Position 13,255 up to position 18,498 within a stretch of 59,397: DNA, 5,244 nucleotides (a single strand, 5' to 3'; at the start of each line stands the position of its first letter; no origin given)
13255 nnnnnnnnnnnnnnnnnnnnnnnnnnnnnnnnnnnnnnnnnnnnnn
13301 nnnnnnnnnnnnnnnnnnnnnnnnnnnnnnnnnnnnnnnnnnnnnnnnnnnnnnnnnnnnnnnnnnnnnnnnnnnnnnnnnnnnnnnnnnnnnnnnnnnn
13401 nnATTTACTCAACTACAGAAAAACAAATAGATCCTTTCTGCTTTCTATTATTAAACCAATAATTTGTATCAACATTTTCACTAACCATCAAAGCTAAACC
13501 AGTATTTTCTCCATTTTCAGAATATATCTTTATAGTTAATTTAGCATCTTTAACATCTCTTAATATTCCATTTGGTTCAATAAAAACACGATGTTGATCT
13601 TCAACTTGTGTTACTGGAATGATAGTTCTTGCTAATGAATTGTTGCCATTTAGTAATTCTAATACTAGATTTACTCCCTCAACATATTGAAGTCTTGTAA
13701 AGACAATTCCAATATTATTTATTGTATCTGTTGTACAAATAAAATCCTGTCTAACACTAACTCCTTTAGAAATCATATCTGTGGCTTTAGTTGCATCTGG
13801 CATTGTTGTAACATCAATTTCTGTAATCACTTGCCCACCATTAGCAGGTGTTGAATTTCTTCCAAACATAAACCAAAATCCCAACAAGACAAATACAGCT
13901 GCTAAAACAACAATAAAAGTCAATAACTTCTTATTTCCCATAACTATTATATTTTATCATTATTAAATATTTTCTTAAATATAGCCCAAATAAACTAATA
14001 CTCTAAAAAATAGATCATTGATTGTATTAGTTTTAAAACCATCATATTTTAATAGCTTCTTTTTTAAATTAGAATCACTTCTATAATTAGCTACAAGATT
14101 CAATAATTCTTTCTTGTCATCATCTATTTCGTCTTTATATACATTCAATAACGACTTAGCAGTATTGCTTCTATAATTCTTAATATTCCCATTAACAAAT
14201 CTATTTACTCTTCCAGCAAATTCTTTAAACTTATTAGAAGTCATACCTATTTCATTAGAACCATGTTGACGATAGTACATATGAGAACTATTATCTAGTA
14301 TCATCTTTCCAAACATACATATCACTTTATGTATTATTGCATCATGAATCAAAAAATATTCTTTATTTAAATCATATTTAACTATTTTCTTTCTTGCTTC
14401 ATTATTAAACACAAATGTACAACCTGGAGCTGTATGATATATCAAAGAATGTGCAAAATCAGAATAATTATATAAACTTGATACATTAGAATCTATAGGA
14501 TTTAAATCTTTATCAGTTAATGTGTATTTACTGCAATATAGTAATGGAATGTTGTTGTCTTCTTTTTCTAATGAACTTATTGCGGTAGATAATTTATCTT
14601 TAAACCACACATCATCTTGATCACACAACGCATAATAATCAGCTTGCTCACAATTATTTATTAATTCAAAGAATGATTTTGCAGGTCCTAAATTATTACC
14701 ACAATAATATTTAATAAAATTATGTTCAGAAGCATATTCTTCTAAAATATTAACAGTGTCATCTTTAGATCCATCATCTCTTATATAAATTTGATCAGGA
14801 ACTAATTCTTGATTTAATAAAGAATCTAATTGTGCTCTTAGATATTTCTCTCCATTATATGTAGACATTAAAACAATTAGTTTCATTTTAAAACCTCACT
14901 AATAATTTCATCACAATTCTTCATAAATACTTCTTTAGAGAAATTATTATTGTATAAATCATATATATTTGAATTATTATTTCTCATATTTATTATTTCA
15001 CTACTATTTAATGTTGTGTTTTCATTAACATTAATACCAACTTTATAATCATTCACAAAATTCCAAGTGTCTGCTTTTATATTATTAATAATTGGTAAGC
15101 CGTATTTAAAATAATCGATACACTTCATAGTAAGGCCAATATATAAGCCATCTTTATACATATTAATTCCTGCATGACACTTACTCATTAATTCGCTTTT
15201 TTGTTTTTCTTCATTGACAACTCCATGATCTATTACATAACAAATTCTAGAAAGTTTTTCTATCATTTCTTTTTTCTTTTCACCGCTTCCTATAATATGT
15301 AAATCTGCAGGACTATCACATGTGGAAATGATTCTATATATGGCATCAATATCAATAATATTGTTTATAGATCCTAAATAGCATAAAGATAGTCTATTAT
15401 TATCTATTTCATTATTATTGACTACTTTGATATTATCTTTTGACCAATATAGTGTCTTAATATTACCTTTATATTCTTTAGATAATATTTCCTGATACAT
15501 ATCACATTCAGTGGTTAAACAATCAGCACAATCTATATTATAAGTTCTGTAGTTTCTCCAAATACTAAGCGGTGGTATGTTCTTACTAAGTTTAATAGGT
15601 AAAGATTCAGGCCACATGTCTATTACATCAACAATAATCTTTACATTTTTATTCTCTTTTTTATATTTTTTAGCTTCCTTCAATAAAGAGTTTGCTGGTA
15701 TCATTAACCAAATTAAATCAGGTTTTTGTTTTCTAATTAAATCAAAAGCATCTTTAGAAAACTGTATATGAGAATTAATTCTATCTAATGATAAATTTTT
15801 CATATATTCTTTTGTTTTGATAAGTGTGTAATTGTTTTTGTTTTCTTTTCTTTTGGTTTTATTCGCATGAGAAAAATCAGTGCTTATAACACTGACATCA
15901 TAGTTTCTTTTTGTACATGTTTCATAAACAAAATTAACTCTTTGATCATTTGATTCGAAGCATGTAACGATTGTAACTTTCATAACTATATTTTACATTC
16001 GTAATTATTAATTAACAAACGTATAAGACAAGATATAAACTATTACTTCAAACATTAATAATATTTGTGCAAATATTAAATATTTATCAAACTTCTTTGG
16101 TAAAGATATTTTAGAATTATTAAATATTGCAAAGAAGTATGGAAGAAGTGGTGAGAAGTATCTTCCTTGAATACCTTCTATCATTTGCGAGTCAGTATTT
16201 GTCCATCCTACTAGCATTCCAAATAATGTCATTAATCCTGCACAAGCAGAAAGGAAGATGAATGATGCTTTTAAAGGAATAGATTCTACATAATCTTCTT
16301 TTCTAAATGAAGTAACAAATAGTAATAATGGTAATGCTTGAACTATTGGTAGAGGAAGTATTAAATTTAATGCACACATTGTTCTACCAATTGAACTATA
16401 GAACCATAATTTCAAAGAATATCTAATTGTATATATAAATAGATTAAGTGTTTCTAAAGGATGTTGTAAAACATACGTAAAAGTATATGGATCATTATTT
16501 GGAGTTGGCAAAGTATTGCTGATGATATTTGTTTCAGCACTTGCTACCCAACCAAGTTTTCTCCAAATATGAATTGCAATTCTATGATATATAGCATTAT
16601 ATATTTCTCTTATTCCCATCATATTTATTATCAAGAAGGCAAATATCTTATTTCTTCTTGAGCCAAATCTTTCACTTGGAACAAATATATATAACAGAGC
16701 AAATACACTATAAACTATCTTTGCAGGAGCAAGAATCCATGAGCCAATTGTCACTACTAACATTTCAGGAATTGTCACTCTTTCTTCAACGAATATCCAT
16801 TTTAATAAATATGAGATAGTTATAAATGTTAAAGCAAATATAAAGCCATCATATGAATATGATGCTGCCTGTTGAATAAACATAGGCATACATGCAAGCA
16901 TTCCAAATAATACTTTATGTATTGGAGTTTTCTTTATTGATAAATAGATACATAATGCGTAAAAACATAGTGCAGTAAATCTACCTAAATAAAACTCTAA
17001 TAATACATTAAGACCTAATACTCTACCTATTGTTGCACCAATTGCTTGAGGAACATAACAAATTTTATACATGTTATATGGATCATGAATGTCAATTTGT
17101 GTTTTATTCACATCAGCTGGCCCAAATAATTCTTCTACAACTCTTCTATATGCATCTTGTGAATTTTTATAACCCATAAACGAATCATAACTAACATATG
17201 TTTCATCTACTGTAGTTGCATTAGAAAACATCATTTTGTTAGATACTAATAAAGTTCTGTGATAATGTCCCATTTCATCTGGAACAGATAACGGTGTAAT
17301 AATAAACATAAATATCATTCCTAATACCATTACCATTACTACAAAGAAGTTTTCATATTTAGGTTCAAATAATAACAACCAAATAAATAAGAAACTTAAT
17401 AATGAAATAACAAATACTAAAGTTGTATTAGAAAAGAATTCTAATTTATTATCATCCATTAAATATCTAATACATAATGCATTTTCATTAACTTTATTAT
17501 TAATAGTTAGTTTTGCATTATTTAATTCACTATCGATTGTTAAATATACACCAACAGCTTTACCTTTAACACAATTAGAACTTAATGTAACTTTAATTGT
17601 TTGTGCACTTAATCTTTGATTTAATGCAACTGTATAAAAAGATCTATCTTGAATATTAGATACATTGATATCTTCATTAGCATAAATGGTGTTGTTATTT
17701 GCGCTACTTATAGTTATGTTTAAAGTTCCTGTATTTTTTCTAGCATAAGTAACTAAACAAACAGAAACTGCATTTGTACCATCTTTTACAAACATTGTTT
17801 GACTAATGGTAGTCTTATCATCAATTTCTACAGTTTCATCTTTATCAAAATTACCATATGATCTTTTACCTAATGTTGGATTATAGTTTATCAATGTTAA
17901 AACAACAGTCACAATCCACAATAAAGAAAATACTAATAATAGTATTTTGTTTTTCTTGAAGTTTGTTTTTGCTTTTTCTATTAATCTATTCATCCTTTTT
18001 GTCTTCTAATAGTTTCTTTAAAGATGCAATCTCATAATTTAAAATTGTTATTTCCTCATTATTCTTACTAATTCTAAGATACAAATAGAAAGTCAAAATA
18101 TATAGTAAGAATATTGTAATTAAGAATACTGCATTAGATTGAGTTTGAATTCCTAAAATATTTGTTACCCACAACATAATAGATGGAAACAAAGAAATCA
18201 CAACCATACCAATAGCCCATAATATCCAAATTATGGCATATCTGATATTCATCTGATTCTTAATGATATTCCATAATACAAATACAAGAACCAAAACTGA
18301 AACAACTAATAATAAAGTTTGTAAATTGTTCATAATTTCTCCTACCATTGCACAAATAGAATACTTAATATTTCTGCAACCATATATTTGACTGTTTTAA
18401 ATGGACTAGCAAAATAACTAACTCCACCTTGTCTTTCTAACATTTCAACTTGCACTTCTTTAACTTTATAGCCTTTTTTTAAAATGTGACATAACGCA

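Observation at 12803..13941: Anchored ectodomain duplicated as a free protein and as an N-terminal insertion in the ABC exporter permease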

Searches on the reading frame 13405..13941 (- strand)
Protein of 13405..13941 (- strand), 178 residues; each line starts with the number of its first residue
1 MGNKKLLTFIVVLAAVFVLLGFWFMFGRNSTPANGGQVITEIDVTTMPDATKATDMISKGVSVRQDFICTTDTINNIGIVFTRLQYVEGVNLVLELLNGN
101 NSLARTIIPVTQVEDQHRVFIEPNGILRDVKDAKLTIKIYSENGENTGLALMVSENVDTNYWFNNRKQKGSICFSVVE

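Call 5: search_protein_families(library=pfam, proteins=[window:13405-13941:-], max_evalue=0.1)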
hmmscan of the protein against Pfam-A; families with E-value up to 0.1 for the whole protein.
window:13405-13941:- (178 aa): 1 family
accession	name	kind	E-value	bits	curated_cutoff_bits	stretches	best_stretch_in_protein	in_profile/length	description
PF11297.13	DUF3098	-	0.044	13.8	25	0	10-32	9-31/67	Protein of unknown function (DUF3098)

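Call 7: search_protein_families(library=ncbifam, proteins=[window:13405-13941:-], max_evalue=0.1)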
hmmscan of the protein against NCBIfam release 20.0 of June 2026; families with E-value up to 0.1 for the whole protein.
window:13405-13941:- (178 aa): 1 family
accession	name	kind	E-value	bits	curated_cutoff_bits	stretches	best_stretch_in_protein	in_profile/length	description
NF049854.1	tandem_WD_0033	domain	0.1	12.8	40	0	124-139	23-38/48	WD_0033/WD_0034 family tandem repeat-containing protein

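Call 10: find_homologous_proteins(query=window:13405-13941:-, max_evalue=0.001)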
Query window:13405-13941:- (178 aa): 4 proteins with E <= 0.001 among 54 candidates.
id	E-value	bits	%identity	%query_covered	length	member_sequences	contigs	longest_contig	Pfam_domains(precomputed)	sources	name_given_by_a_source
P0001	1.0e-109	382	98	100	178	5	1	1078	-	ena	-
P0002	1.8e-84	300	79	100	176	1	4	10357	-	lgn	-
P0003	8.2e-84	297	78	100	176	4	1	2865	-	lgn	-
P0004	1.6e-68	248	67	96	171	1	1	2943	-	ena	-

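Call 21: search_protein_representatives(protein=window:13405-13941:-)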
Query: 178 residues. Proteins with E-value up to 0.001 (for the whole library): 44; up to 1e-10: 38; up to 1e-30: 11. The best 44 are listed.
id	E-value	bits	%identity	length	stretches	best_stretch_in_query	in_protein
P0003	2.6e-84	297.4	78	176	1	1-178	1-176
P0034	1.8e-40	154.8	47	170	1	1-176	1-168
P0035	4.9e-36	140.4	43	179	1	8-176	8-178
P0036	8.4e-35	136.3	41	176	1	1-178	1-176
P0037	1.7e-34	135.3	42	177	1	7-178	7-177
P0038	1.9e-34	135.2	40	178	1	2-176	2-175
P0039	8.7e-34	133.1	40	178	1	10-178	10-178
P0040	1.1e-31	126.2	39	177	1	9-176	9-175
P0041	7.6e-31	123.5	40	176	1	1-176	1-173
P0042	8.2e-31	123.4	41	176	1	1-178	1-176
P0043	1.0e-30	123.1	38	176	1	6-176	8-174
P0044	4.0e-29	117.9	39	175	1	7-176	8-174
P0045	6.8e-28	113.9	39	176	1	3-177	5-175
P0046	7.2e-28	113.8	38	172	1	3-177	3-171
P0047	8.5e-25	103.8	37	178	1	3-176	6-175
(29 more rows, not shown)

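Call 25: search_solved_structures(query=A3, max_evalue=10)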
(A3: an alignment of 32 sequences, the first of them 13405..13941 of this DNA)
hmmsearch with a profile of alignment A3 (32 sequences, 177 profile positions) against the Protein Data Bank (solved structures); distinct sequences matched with E-value up to 10: 7.
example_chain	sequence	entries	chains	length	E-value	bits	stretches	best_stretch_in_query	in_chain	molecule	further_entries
1arz_A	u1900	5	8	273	0.1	15.1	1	71-122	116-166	DIHYDRODIPICOLINATE REDUCTASE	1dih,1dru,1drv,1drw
8d57_A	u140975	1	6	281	0.12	14.9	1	71-123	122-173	4-hydroxy-tetrahydrodipicolinate reductase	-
2ip1_A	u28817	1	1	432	0.4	13.2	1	76-114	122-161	Tryptophanyl-tRNA synthetase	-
3kt0_A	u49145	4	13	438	0.4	13.2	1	76-114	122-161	Tryptophanyl-tRNA synthetase, cytoplasmic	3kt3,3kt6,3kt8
1jy5_A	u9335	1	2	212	0.64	12.5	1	23-88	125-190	CalsepRRP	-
4f3y_A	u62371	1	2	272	0.65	12.5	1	74-123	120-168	Dihydrodipicolinate reductase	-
4ywj_A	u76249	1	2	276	0.84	12.2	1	73-121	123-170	4-hydroxy-tetrahydrodipicolinate reductase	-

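Call 34: predict_structure(alignment_id=A3)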
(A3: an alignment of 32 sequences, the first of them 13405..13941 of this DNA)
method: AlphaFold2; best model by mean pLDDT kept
length: 178 residues; sequences in the alignment: 32
mean_pLDDT: 92.4   pTM: 0.76
mean pLDDT of the five models: 92.4, 91.2, 91.1, 90.9, 90.2
residues with pLDDT >= 90: 152; 70-90: 12; 50-70: 12; < 50: 2
segments of 3 or more residues with pLDDT < 50: none
pLDDT, mean of each block of 10 residues (from residue 1): 83 97 80 58 93 96 97 97 97 97 97 95 94 97 96 96 96 97
secondary structure, 60 per line:
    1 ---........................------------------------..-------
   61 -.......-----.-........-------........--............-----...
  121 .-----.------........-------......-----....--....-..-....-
elements in order: H4-27 E62-68 E76-83 E91-98 E101-109 E118-121 E134-141 E149-154 E160-163 E166-169 E174-177

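Call 37: fold_search(model_id=the predicted structure, library=pdb)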
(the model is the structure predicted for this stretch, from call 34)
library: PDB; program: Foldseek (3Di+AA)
matches with E <= 10: 1631; with E <= 0.001: 0
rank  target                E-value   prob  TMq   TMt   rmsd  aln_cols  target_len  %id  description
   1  3no8_A                3.7e-03  1.00  0.39  0.43   6.2       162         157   10  Crystal structure of the PHR domain from human BTBD2 Protein (released 2010-08-25)
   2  9d93_Pa               3.7e-03  1.00  0.40  0.14  17.6       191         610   12  Mycobacteriophage Bxb1 tail tip - Composite map and model (released 2024-09-25)
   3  8cjz_A                4.4e-03  0.97  0.31  0.40  10.0       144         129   14  Carin1 bacteriophage mature capsid (released 2023-03-15)
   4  3hwj_B                4.9e-03  0.98  0.35  0.40   7.8       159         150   11  Crystal structure of the second PHR domain of Mouse Myc-binding protein 2 (MYCBP-2) (released 2009-07-21)
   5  3gbw                  5.7e-03  0.98  0.38  0.40   6.7       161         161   10  Crystal structure of the first PHR domain of the Mouse Myc-binding protein 2 (MYCBP-2) (released 2009-03-24)
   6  7zvo                  6.0e-03  1.00  0.38  0.50   8.2       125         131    8  Structure of CBM BT0996-C from Bacteroides thetaiotaomicron (released 2023-02-08)
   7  3hwj_A                6.7e-03  0.97  0.35  0.40   6.6       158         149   12  Crystal structure of the second PHR domain of Mouse Myc-binding protein 2 (MYCBP-2) (released 2009-07-21)
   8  8yzn                  8.4e-03  0.87  0.28  0.12  10.9       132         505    9  Crystal structural analysis of PaL (released 2024-04-17)
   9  4zzf                  8.4e-03  0.72  0.26  0.30  10.9       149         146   14  Crystal structure of truncated FlgD (tetragonal form) from the human pathogen Helicobacter pylori (released 2016-02-24)
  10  6yf6_A                8.9e-03  0.99  0.37  0.44   7.9       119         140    8  EclA C-terminal domain; sugar-binding protein (released 2021-04-07)
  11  5eiy_B                8.9e-03  0.85  0.30  0.10  12.7       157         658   11  Bacterial cellulose synthase bound to a substrate analogue (released 2016-03-09)
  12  8jmq_B                9.4e-03  1.00  0.42  0.43   8.8       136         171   12  Crystal structure of hinokiresinol synthase (released 2023-12-20)
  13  9f4b_F2               9.4e-03  0.84  0.29  0.14  14.1       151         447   11  Pre-assembled baseplate cup of Klebsiella phage KP1 variant vB_Kpn_Lilla1 (released 2025-05-14)
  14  9eul                  9.4e-03  0.82  0.26  0.14  10.8       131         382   11  Cryo-EM structure of Staphylococcus aureus bacteriophage phi812 central spike protein - knob and petal domains (released 2025-04-09)
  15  8yzo                  9.9e-03  0.84  0.28  0.12   9.3       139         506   10  Crystal structural analysis of PaL mutant L297M (released 2024-04-17)
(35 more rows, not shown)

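Call 46: find_related_loci(query=A1, collection=genome_contigs, flank=7000)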
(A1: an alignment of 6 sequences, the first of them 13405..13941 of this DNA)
Query A1 (178 aa) in genome_contigs; peptide patterns used: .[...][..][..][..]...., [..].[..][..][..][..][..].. (x = any residue, [..] = any of these).
98 stretches matched a pattern, but none encodes a relative of the query by tblastn (E <= 1e-3).

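Call 68: fold_search(model_id=the predicted structure, library=viral)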
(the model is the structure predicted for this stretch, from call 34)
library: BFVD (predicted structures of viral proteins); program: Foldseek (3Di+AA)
matches with E <= 10: 1826; with E <= 0.001: 9
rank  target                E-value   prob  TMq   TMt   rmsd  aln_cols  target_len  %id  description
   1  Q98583                1.0e-05  1.00  0.56  0.29   7.9       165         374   14  DUF5901 domain-containing protein [Paramecium bursaria Chlorella virus 1]
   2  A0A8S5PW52            1.3e-05  1.00  0.58  0.32   3.6       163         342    8  Uncharacterized protein (Fragment) [Siphoviridae sp. ctrAf3]
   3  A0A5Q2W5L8            1.8e-04  1.00  0.52  0.14   4.7       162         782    7  (no name in the UniProt tables at hand)
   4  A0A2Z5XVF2            1.9e-04  1.00  0.49  0.16  21.9       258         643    9  Putative minor tail protein [Mycobacterium phage PP]
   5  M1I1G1                2.0e-04  1.00  0.51  0.20   5.1       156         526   13  (no name in the UniProt tables at hand)
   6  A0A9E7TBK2            3.3e-04  1.00  0.51  0.14   6.8       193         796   13  (no name in the UniProt tables at hand)
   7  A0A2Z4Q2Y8            5.7e-04  1.00  0.48  0.18  18.4       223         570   11  (no name in the UniProt tables at hand)
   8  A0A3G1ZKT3            9.2e-04  1.00  0.40  0.39  12.3       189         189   12  Transmembrane domain protein [Halobacterium phage phiH]
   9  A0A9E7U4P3            9.8e-04  1.00  0.39  0.19  11.2       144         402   14  (no name in the UniProt tables at hand)
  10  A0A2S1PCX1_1          1.2e-03  1.00  0.44  0.11  18.3       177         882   10  Minor tail protein [Mycobacterium phage TChen]
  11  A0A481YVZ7            1.2e-03  0.99  0.31  0.27   9.4       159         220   11  Uncharacterized protein [Marseillevirus LCMAC201]
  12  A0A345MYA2            1.3e-03  0.99  0.38  0.18  16.5       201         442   13  (no name in the UniProt tables at hand)
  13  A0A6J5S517            1.6e-03  0.99  0.31  0.26  13.0       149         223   10  Major tropism determinant N-terminal domain-containing protein [uncultured Caudovirales phage]
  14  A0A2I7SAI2            1.7e-03  0.99  0.36  0.26  12.4       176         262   12  (no name in the UniProt tables at hand)
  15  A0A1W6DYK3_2          1.9e-03  1.00  0.51  0.13  15.2       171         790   12  DUF4815 domain-containing protein [Aeromonas phage phiA8-29]
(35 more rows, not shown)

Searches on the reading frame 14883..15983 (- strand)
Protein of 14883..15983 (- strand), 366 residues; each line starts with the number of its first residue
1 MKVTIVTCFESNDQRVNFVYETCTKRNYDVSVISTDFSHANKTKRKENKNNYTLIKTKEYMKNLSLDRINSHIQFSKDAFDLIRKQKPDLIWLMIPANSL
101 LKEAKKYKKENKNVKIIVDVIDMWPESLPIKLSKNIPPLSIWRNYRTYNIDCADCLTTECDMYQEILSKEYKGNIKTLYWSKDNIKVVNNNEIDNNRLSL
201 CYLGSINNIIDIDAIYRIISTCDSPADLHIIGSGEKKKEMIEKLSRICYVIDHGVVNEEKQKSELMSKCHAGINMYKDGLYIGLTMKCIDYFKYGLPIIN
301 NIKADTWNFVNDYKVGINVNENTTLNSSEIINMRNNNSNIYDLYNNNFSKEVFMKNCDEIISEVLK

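Call 5: search_protein_families(library=pfam, proteins=[window:14883-15983:-], max_evalue=0.1)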
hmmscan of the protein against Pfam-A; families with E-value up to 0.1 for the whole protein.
window:14883-15983:- (366 aa): 2 families
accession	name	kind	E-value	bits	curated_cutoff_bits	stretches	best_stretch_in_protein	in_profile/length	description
PF13692.12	Glyco_trans_1_4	-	0.00019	22.1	27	1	212-300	21-105/142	Glycosyl transferases group 1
PF13477.12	Glyco_trans_4_2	-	0.08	13.5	23.4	0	24-96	21-83/139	Glycosyl transferase 4-like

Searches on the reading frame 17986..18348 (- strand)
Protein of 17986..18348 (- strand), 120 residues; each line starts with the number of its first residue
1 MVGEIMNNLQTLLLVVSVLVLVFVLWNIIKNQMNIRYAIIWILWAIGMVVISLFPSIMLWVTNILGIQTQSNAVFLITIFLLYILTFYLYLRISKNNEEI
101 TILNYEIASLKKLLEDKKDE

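Call 19: search_protein_families(library=pfam, proteins=[window:17986-18348:-], max_evalue=0.001)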
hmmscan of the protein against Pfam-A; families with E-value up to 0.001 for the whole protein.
window:17986-18348:- (120 aa): 1 family
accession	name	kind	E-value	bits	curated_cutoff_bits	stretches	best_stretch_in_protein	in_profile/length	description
PF10066.14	DUF2304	-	1.4e-25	90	25.5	1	9-110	2-103/106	Uncharacterized conserved protein (DUF2304)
